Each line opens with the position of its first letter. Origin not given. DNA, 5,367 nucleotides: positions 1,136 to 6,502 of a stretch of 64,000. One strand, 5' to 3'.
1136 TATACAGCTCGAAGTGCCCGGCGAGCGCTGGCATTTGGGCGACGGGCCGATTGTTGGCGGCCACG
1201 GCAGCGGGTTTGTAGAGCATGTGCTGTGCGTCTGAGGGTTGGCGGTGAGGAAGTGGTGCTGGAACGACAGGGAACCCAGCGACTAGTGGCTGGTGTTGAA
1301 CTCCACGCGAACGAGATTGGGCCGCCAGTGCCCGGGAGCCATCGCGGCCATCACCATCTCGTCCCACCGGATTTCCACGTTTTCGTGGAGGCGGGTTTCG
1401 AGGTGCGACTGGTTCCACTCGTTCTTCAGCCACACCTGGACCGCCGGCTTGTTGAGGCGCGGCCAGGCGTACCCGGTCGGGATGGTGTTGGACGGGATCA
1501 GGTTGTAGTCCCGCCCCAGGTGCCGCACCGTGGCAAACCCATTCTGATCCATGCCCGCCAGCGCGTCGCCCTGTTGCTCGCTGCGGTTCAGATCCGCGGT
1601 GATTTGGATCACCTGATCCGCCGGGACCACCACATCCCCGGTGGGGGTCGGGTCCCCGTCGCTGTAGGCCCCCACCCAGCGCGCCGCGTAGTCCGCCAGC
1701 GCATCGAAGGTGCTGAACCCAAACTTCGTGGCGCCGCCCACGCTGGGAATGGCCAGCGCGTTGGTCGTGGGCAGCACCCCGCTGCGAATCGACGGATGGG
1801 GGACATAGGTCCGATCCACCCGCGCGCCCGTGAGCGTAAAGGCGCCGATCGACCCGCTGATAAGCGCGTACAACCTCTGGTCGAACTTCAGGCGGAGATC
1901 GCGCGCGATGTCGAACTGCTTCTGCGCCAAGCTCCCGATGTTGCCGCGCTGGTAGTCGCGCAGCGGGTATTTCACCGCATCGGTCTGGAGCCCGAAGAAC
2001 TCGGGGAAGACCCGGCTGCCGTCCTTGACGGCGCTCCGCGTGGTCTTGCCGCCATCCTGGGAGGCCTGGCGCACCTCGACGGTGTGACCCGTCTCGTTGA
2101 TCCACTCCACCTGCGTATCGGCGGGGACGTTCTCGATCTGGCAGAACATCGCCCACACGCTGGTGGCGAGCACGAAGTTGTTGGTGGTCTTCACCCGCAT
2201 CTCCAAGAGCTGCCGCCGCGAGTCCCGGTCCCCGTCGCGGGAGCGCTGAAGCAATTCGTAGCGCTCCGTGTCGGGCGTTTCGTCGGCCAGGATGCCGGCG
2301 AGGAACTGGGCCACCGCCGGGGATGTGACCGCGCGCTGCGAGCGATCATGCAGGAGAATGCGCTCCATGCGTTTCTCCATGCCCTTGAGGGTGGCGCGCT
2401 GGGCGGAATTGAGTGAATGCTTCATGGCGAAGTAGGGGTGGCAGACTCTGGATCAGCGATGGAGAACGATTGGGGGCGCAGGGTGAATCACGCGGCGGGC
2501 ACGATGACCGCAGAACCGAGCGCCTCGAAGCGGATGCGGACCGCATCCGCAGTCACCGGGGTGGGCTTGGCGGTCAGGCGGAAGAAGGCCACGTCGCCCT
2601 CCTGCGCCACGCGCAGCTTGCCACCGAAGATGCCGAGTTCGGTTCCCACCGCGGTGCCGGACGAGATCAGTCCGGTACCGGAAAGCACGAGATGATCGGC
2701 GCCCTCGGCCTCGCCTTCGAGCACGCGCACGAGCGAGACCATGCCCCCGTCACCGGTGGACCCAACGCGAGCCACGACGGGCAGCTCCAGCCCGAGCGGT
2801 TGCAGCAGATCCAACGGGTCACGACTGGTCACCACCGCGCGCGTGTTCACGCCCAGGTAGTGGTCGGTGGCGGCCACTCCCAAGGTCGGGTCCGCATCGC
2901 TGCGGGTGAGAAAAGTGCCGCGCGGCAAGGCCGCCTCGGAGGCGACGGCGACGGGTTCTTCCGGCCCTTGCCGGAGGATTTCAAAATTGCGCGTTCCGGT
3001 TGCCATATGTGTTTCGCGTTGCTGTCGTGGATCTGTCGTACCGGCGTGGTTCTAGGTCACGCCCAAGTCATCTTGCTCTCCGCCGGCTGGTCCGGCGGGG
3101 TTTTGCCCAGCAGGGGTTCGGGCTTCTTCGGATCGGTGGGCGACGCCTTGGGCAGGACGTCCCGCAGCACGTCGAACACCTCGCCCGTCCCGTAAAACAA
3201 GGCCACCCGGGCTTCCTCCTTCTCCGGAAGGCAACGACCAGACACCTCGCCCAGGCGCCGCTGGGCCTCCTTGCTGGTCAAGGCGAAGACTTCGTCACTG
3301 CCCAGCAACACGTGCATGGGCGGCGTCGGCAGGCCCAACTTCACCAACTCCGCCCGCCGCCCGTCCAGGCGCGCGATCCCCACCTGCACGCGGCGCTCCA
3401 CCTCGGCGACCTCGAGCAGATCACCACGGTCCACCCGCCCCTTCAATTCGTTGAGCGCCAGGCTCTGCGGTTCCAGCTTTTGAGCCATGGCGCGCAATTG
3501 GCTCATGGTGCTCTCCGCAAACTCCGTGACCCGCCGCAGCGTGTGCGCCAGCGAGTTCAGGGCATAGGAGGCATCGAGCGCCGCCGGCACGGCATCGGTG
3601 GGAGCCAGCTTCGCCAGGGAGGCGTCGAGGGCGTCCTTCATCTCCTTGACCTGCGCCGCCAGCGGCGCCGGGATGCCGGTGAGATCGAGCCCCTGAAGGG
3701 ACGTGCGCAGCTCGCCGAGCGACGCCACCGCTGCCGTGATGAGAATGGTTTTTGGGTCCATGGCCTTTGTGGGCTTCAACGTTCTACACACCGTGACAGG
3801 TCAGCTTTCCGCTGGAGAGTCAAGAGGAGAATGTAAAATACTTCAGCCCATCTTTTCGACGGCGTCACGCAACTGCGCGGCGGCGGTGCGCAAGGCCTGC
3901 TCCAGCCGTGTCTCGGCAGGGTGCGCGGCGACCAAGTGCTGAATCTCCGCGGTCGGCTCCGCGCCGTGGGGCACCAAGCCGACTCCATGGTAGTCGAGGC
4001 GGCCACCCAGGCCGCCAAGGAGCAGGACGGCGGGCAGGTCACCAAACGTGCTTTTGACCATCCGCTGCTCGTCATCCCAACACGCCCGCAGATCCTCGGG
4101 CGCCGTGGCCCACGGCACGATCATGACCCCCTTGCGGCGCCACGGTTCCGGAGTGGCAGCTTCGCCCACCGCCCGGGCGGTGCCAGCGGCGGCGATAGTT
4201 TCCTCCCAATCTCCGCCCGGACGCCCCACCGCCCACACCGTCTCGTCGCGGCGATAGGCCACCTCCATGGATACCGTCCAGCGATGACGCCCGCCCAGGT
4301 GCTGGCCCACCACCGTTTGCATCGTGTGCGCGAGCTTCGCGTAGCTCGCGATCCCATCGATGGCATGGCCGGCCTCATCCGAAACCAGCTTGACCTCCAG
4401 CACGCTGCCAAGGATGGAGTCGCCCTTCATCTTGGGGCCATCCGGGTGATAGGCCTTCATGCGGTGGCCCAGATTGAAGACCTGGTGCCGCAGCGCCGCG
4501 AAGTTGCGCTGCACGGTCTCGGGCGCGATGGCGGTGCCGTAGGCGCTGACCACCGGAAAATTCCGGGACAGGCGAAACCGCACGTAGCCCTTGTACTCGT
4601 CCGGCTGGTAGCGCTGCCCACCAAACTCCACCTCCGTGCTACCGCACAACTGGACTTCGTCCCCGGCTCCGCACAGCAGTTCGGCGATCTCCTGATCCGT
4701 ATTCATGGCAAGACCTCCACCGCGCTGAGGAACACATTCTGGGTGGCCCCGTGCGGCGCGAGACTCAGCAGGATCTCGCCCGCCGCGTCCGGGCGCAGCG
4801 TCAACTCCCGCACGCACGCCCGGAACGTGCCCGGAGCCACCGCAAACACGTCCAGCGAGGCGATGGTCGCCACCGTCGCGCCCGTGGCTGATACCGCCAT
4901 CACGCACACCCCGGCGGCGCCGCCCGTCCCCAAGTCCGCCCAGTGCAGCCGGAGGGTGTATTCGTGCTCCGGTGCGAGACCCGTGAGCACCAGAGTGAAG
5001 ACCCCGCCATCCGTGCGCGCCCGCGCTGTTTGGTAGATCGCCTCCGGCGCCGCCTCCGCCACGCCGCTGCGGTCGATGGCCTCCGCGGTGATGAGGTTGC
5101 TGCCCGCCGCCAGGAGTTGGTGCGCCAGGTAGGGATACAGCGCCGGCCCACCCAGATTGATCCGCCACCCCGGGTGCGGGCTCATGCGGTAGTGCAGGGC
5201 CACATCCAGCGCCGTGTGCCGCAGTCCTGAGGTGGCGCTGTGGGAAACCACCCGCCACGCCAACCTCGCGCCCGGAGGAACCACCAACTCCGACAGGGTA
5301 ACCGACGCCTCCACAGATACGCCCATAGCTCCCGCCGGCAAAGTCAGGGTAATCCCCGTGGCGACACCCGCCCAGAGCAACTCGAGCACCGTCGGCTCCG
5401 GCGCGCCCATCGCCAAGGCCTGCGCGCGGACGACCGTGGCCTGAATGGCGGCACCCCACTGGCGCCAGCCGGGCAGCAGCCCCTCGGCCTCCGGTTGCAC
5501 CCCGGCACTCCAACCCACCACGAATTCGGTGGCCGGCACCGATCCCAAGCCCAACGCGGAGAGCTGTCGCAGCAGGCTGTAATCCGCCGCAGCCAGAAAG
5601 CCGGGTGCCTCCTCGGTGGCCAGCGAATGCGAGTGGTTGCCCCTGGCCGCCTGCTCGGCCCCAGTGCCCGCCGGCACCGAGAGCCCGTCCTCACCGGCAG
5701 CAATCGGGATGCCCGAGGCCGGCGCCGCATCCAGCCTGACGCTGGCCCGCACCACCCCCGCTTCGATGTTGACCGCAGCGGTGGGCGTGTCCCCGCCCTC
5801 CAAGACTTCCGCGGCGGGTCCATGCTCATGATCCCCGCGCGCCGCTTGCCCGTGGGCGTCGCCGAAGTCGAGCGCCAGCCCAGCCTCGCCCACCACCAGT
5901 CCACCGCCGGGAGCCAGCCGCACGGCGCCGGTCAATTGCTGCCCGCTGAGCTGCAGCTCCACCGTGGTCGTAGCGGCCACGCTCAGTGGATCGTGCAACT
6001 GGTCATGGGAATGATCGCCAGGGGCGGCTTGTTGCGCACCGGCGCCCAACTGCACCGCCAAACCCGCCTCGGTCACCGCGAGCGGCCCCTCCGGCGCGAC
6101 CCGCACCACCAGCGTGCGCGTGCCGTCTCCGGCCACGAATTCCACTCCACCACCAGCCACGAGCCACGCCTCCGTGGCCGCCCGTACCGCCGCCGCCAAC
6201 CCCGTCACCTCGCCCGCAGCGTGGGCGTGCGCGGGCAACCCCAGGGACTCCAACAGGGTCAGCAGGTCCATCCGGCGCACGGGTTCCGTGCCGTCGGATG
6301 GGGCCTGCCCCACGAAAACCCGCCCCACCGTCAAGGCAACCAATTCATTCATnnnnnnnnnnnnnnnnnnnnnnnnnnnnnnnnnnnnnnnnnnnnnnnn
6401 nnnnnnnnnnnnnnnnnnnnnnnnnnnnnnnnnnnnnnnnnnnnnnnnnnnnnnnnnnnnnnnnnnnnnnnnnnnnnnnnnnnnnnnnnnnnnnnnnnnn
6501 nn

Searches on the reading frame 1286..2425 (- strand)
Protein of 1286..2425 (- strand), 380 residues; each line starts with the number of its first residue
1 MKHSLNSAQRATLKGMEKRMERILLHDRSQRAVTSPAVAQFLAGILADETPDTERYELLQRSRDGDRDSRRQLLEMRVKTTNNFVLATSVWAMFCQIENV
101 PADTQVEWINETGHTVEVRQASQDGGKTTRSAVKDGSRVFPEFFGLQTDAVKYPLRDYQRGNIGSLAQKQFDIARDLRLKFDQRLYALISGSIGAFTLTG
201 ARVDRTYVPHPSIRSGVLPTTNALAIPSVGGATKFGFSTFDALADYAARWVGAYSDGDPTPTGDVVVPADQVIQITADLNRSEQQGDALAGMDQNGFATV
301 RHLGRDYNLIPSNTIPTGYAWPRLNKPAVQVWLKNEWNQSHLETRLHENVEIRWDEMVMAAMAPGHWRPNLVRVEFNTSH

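Call 55: search_protein_families(library=phrogs, proteins=[window:1286-2425:-], max_evalue=0.01)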
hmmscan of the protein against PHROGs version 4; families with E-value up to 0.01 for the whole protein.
window:1286-2425:- (380 aa): 0 families

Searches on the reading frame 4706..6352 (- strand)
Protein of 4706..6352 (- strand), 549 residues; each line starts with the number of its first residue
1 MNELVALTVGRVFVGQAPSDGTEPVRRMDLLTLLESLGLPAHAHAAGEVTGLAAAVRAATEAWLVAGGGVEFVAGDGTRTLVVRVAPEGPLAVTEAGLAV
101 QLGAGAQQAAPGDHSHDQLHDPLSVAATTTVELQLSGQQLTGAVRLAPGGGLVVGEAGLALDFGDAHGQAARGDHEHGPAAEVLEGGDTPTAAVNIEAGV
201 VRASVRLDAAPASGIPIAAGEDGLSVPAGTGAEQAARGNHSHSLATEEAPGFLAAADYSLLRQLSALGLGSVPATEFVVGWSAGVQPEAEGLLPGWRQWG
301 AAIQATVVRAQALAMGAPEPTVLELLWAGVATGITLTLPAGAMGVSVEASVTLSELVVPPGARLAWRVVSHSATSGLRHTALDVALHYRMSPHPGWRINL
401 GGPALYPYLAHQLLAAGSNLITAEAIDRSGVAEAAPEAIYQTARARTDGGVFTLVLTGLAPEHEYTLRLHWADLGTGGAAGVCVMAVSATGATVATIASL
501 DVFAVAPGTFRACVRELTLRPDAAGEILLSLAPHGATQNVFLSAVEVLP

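Call 42: search_protein_families(library=pfam, proteins=[window:4706-6352:-], max_evalue=0.01)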
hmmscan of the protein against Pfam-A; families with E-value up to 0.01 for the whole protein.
window:4706-6352:- (549 aa): 0 families

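Call 55: search_protein_families(library=phrogs, proteins=[window:4706-6352:-], max_evalue=0.01)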
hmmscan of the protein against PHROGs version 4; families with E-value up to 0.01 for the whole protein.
window:4706-6352:- (549 aa): 1 family
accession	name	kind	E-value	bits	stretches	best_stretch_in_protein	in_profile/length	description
phrog_2826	-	unknown function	0.00054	19.7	0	94-118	84-108/536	-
